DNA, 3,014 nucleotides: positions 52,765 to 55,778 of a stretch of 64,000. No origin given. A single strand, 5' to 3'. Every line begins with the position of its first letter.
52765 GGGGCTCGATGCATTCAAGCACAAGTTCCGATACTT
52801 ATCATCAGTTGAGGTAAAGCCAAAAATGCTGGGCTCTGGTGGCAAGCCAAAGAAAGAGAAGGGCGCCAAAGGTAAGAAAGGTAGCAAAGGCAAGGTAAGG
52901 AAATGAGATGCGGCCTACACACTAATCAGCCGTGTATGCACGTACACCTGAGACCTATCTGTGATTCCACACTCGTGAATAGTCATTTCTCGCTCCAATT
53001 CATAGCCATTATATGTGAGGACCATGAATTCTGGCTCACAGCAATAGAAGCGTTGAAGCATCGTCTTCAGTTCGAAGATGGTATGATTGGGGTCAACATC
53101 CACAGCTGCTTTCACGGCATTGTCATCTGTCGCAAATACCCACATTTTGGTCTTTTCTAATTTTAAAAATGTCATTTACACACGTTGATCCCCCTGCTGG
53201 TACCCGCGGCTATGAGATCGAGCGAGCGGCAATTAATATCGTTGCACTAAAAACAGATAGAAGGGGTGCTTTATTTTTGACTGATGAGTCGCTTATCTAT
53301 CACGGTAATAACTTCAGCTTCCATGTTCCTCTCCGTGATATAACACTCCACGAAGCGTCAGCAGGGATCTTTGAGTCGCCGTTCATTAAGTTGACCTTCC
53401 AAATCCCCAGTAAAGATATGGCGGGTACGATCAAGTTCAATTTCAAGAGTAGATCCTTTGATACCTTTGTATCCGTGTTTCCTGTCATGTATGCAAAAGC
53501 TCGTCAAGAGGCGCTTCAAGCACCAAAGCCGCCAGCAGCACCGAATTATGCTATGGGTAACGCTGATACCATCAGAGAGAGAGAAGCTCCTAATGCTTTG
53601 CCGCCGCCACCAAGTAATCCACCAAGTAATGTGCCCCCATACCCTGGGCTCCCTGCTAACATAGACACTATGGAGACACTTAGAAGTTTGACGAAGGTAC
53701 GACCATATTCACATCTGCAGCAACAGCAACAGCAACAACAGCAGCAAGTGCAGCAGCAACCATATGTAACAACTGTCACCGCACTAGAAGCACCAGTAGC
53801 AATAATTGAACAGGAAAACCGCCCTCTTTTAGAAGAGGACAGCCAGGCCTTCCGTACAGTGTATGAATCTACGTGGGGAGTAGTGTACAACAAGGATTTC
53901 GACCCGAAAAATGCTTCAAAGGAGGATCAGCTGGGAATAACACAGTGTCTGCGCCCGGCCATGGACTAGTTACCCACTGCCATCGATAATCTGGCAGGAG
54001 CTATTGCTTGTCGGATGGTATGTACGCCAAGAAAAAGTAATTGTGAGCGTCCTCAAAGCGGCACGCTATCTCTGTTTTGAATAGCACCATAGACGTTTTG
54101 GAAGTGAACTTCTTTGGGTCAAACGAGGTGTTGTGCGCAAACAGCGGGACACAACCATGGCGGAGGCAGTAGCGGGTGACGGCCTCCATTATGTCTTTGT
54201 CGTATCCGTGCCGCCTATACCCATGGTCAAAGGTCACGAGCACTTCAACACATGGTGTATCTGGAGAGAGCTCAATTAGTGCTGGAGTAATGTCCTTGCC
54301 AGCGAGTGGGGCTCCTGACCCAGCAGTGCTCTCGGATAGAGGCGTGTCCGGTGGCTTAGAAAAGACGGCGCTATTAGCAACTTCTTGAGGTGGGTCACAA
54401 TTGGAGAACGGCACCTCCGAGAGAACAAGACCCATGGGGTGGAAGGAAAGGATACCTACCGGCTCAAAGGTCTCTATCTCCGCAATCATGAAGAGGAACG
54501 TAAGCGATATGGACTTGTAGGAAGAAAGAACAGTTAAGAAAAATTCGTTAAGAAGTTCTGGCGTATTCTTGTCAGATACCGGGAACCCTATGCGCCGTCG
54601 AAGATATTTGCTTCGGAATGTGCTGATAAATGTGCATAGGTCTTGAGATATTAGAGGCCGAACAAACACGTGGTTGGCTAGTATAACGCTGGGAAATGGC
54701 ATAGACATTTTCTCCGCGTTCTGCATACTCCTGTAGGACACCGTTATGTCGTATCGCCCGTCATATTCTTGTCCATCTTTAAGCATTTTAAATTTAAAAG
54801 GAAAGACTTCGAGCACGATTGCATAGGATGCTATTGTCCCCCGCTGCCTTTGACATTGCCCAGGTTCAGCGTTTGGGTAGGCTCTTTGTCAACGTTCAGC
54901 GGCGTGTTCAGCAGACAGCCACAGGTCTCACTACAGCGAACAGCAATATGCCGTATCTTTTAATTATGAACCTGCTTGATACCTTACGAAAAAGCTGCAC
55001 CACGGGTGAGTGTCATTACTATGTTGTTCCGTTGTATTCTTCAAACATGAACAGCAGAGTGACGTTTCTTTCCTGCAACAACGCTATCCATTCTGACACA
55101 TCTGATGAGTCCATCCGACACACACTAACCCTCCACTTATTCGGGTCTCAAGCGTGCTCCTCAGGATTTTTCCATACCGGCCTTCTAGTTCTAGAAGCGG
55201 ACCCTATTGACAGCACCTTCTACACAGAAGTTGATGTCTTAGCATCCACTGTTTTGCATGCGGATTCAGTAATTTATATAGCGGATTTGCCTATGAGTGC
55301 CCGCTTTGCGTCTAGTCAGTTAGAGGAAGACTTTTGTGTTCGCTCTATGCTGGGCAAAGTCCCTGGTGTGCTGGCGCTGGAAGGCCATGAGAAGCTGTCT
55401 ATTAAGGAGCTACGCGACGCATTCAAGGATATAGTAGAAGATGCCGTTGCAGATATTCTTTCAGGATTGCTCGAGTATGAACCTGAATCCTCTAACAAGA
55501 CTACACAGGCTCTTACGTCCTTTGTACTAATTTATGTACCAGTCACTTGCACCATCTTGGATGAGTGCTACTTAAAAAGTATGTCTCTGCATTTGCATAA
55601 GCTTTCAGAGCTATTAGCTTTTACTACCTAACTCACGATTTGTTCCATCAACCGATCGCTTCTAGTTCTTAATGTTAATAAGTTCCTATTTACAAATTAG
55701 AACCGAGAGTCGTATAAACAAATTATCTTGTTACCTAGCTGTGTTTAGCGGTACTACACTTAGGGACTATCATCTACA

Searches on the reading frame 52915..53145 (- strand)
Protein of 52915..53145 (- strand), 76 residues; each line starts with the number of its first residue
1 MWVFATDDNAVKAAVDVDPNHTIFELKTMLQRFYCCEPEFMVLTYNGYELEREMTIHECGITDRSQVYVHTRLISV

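Call 20: find_encoding_contigs(protein=window:52915-53145:-, flank=10000, max_places=10)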
Protein window:52915-53145:- (76 aa): 23 contigs read that carry it; 5 places shown.
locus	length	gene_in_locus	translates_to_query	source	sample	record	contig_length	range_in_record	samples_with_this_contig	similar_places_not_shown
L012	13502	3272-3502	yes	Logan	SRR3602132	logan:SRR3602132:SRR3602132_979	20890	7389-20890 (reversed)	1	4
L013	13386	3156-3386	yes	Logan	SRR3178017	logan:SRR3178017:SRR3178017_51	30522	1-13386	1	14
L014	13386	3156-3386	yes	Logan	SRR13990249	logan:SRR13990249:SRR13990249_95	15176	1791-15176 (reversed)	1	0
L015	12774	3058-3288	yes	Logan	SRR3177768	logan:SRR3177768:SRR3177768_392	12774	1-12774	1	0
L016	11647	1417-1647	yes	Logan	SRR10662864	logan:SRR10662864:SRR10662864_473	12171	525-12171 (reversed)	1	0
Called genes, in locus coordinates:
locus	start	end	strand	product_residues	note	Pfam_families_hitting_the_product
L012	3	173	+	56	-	?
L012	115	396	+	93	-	-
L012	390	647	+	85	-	-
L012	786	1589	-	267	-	-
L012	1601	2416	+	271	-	-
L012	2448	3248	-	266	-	-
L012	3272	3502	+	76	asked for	PF00240:ubiquitin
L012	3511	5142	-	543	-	-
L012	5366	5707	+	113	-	PF03671:Ufm1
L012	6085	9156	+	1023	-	-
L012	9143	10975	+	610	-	-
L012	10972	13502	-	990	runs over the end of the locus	-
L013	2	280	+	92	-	?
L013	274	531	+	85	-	-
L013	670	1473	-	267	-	-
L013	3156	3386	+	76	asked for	PF00240:ubiquitin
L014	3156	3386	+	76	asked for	PF00240:ubiquitin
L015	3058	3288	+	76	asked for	PF00240:ubiquitin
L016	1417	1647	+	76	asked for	PF00240:ubiquitin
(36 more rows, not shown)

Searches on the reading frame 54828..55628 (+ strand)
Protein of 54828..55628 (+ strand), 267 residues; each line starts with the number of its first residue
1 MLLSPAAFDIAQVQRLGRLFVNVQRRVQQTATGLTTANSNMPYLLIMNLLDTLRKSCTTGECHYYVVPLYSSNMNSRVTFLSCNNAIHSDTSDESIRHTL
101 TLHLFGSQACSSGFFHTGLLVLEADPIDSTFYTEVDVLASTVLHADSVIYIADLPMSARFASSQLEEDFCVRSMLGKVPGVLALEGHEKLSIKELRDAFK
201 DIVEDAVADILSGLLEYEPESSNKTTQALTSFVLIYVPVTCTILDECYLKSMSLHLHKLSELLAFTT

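Call 39: find_homologous_proteins(query=window:54828-55628:+, max_evalue=1e-10)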
Query window:54828-55628:+ (267 aa): 5 proteins with E <= 1e-10 among 803 candidates.
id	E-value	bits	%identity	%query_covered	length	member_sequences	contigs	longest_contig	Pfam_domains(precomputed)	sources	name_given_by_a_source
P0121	8.5e-161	551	96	100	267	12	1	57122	-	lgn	-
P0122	7.6e-136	469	81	99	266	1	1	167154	-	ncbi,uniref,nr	ncbi:Hypothetical protein GLP15_1215 [Giardia lamblia P15]|uniref:Uncharacterized protein n=1 Tax=Gi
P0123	1.6e-104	367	68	100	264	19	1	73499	-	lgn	-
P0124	4.8e-98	345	63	99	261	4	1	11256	-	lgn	-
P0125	2.7e-57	212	70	59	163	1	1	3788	-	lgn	-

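Call 40: find_encoding_contigs(protein=P0121, flank=10000, max_places=4)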
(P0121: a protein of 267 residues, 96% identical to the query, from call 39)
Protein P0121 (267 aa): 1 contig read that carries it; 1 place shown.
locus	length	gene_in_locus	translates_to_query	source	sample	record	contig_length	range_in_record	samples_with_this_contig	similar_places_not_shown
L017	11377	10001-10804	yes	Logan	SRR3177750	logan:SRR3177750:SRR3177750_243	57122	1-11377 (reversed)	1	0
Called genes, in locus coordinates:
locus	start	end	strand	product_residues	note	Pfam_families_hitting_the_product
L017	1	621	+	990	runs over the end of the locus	-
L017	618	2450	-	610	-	-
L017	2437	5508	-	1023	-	-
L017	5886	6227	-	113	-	PF03671:Ufm1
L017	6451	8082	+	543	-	-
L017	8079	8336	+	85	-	-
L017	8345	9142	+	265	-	-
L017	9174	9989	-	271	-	-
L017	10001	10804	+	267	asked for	-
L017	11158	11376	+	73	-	?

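Call 41: find_encoding_contigs(protein=P0122, flank=10000, max_places=3)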
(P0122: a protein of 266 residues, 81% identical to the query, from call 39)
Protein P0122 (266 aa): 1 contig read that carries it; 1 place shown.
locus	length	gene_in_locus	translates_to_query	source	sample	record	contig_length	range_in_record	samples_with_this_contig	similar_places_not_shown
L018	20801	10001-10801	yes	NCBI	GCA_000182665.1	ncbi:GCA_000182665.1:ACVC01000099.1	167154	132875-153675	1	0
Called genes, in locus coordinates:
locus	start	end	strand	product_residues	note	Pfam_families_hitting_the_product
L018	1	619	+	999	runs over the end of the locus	-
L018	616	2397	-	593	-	-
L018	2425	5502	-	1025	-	-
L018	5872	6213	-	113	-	PF03671:Ufm1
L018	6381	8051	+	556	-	-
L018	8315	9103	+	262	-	-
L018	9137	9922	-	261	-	-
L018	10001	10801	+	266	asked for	-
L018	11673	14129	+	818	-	PF00069:Pkinase, PF07714:PK_Tyr_Ser-Thr, PF00023:Ank (faint), PF12796:Ank_2, PF13606:Ank_3 (faint), PF12796:Ank_2, PF13637:Ank_4 (weak), PF12796:Ank_2, +2 more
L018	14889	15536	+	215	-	-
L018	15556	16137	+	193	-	-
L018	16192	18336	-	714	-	PF00536:SAM_1 (weak), PF07647:SAM_2 (weak), PF16796:Microtub_bd, PF00225:Kinesin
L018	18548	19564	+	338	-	PF00687:Ribosomal_L1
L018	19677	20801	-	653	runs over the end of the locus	-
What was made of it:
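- The P15 gene lies directly downstream of the orthologue of the 267-aa neighbour gene, in the same orientation (call 41).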

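Call 42: find_encoding_contigs(protein=P0123, flank=10000, max_places=4)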
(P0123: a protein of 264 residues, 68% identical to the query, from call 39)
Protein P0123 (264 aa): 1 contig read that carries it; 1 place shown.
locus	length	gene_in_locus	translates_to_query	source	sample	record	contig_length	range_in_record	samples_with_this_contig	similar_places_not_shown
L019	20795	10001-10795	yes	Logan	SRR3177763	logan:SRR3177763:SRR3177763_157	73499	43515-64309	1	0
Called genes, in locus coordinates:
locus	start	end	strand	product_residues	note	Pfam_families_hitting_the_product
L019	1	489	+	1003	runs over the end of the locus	-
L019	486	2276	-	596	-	-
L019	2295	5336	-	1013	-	-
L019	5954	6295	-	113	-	PF03671:Ufm1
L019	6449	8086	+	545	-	-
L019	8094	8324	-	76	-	PF11976:Rad60-SLD (weak), PF00240:ubiquitin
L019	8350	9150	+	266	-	-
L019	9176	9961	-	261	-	-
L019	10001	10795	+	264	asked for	-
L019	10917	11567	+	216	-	-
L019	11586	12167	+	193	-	-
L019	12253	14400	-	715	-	PF00536:SAM_1 (weak), PF07647:SAM_2 (weak), PF16796:Microtub_bd, PF00225:Kinesin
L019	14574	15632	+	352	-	PF00687:Ribosomal_L1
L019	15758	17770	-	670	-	-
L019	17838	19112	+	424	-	-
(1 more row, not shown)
